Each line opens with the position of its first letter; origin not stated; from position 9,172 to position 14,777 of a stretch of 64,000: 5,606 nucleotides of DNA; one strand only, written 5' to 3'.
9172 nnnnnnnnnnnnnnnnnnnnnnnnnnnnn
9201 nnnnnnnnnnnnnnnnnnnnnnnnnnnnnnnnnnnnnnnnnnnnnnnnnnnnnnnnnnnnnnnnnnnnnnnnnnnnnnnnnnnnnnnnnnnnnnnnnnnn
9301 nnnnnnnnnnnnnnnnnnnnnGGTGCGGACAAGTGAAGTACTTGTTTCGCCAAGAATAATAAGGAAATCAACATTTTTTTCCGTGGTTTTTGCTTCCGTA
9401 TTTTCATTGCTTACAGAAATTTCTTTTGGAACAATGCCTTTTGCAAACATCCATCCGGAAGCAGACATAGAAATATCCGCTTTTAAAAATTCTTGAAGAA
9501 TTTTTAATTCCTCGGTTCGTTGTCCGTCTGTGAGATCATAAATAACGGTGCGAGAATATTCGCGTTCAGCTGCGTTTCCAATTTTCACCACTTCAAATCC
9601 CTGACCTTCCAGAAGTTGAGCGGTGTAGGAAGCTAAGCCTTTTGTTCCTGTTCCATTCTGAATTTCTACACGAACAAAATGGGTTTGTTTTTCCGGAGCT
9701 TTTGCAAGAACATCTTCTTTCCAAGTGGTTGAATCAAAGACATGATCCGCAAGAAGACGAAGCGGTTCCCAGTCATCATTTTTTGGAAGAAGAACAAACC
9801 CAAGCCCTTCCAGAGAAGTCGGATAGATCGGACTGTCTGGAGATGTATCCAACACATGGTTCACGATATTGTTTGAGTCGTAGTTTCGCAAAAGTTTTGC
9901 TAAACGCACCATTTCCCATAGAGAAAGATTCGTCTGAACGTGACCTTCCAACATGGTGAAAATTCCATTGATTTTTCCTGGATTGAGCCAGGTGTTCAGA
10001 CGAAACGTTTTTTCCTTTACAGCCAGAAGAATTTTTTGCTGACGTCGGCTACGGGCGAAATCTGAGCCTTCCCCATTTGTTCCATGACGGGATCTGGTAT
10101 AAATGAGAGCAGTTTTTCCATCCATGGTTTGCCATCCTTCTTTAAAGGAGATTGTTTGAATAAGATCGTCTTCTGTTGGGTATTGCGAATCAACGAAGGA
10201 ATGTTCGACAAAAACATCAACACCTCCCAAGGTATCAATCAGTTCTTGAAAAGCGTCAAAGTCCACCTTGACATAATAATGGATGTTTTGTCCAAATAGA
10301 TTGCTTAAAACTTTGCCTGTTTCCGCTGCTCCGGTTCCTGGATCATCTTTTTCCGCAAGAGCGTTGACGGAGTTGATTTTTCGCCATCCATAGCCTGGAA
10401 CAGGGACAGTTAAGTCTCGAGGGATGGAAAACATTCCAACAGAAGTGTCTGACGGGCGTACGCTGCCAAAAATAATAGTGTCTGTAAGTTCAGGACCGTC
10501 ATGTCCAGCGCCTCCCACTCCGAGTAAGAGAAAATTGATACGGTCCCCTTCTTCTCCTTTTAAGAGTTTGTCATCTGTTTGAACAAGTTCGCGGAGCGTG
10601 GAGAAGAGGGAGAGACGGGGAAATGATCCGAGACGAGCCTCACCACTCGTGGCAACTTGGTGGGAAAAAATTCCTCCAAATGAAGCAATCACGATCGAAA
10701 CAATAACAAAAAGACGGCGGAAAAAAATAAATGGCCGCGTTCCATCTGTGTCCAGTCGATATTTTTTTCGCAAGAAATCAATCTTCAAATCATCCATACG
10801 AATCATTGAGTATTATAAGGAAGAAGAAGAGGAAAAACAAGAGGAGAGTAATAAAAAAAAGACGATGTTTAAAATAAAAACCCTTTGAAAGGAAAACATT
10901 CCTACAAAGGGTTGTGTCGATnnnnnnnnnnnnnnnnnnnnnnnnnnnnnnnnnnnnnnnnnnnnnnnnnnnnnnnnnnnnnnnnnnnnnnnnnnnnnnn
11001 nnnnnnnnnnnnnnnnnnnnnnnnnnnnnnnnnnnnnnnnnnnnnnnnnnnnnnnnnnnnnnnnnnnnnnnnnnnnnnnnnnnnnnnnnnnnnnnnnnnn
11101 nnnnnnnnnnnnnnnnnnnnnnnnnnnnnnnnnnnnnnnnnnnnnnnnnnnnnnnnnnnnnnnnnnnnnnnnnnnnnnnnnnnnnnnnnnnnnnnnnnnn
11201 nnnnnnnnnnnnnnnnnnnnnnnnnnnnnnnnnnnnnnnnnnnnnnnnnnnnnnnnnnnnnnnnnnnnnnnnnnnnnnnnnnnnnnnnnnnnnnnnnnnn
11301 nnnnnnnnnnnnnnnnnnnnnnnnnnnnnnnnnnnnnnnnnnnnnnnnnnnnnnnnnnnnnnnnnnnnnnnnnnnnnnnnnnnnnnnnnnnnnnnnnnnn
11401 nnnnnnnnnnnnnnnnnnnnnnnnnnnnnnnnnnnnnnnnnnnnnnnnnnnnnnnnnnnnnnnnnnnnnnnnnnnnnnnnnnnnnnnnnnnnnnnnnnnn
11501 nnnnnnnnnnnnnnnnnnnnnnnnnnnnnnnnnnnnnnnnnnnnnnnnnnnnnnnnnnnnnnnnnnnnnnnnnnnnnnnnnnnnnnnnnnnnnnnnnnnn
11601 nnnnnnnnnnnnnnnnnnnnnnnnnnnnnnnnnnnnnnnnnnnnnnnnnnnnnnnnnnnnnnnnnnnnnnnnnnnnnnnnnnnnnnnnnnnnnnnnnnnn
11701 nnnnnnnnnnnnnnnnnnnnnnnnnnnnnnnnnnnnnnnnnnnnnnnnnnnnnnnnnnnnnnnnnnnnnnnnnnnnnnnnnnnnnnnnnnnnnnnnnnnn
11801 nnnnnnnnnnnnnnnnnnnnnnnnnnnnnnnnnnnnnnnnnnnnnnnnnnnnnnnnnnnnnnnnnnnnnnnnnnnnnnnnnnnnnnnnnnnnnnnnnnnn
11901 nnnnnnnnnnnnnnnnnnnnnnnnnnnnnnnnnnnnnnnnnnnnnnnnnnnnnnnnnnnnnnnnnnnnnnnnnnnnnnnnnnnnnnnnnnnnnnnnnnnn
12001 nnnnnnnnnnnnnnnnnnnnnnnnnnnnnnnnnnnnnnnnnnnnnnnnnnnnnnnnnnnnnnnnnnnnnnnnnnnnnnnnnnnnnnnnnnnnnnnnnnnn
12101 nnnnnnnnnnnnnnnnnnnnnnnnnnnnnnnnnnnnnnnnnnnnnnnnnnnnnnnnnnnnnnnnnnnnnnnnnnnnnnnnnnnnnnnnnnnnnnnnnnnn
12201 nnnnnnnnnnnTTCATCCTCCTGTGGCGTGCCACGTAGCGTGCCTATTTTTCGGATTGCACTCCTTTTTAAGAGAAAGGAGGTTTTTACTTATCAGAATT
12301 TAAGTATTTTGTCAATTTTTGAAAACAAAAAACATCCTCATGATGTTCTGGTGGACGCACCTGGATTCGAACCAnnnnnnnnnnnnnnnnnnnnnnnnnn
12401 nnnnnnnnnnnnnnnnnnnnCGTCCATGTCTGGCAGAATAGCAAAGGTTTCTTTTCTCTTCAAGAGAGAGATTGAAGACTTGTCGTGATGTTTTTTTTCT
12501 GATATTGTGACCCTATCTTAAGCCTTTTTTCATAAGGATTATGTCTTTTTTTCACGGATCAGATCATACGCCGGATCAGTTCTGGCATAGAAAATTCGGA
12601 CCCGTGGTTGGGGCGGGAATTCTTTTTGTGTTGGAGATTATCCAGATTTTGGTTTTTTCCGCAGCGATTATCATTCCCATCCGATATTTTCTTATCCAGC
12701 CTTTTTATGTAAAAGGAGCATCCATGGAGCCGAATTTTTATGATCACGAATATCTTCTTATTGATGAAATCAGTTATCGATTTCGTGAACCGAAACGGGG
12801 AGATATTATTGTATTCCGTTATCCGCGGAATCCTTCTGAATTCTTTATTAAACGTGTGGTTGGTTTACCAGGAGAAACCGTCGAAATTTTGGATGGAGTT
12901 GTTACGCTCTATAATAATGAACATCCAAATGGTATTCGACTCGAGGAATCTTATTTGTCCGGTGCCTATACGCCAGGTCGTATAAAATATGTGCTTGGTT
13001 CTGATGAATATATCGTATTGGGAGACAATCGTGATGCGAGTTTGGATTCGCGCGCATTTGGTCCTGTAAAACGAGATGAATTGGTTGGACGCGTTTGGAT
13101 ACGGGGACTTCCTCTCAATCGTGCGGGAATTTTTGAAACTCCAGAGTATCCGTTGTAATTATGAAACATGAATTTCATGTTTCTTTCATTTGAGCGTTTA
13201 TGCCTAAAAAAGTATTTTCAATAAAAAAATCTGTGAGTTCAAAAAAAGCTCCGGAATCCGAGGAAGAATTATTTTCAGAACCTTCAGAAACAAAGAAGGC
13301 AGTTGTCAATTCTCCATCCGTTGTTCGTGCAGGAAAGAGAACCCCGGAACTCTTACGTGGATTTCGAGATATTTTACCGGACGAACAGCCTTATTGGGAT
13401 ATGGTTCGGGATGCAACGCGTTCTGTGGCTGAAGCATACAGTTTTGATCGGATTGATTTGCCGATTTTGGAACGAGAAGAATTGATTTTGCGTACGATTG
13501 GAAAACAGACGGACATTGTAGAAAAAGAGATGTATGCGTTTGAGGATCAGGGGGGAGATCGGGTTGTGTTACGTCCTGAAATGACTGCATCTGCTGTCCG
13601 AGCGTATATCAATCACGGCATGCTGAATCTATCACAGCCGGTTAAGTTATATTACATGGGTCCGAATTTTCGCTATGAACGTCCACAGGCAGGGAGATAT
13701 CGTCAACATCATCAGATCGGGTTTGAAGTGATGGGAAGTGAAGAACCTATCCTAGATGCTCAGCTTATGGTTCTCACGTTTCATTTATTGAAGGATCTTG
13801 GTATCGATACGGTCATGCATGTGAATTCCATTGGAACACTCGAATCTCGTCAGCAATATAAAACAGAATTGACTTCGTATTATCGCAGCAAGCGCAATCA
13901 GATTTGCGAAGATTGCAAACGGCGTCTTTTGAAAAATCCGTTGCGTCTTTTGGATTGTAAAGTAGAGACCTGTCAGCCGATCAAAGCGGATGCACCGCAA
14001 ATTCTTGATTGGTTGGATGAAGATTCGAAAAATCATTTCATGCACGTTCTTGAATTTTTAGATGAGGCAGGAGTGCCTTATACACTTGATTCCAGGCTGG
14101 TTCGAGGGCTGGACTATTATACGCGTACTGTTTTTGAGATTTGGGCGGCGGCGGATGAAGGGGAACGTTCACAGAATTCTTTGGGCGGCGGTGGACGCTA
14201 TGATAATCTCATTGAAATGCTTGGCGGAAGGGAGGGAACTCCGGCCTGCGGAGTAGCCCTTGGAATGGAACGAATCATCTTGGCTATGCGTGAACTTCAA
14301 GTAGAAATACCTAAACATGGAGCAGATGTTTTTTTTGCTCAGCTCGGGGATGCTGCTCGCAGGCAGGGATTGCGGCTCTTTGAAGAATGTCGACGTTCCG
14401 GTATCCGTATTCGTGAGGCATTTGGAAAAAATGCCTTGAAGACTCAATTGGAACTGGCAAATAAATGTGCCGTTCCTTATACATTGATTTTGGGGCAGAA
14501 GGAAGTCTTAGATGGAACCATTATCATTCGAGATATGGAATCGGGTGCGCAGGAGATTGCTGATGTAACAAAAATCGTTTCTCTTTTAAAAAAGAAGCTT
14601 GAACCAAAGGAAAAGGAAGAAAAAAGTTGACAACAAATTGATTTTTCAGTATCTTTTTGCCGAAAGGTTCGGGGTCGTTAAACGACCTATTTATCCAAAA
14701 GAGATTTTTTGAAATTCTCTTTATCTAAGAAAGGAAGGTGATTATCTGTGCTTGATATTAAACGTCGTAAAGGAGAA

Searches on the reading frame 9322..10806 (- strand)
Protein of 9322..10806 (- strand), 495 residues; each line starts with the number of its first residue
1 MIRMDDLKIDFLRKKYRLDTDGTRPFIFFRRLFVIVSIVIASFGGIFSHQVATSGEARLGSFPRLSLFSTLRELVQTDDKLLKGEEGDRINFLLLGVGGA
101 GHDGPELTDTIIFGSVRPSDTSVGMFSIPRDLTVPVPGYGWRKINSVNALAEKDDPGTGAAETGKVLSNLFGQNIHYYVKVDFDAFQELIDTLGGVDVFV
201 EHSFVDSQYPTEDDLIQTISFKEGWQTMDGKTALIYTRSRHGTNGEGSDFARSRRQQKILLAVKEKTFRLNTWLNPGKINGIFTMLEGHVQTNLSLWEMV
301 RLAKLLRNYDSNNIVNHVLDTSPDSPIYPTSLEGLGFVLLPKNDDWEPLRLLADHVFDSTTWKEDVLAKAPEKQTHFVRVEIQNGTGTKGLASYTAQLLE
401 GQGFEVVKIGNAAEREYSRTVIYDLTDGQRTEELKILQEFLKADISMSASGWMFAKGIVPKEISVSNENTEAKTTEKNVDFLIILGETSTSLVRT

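Call 74: search_protein_families(library=pfam, proteins=[window:9322-10806:-], max_evalue=0.0001)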
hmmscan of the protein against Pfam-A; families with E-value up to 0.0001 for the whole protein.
window:9322-10806:- (495 aa): 2 families
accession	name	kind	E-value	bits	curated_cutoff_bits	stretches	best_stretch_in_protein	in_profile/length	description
PF03816.19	LytR_cpsA_psr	-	5.4e-38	130.9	24.6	1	108-266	2-147/150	LytR_cpsA_psr family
PF13399.11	LytR_C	-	4.4e-12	47.2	22.2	1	378-429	2-52/86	LytR cell envelope-related transcriptional attenuator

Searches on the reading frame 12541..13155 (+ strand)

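Call 8: search_protein_families(library=pfam, proteins=[window:12541-13155:+], max_evalue=0.001)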
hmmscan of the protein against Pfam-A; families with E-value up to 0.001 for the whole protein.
window:12541-13155:+ (205 aa): 2 families
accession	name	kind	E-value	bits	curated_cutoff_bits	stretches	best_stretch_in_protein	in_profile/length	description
PF10502.14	Peptidase_S26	-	4.3e-41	141.1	22.9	1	31-186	2-164/168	Signal peptidase, peptidase S26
PF00717.28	Peptidase_S24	-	4.1e-06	26.9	23.3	1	56-115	39-90/116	Peptidase S24-like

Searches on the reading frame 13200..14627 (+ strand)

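Call 8: search_protein_families(library=pfam, proteins=[window:13200-14627:+], max_evalue=0.001)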
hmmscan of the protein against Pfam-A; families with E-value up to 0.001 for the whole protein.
window:13200-14627:+ (476 aa): 3 families
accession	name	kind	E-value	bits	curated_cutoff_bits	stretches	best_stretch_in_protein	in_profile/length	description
PF13393.11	tRNA-synt_His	-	3e-39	135.5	25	1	54-359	1-308/308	Histidyl-tRNA synthetase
PF00587.30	tRNA-synt_2b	-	1.4e-12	48.5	29.3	1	112-362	1-174/179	tRNA synthetase class II core domain (G, H, P, S and T)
PF03129.25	HGTP_anticodon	-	5.8e-07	30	21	1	382-466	7-94/94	Anticodon binding domain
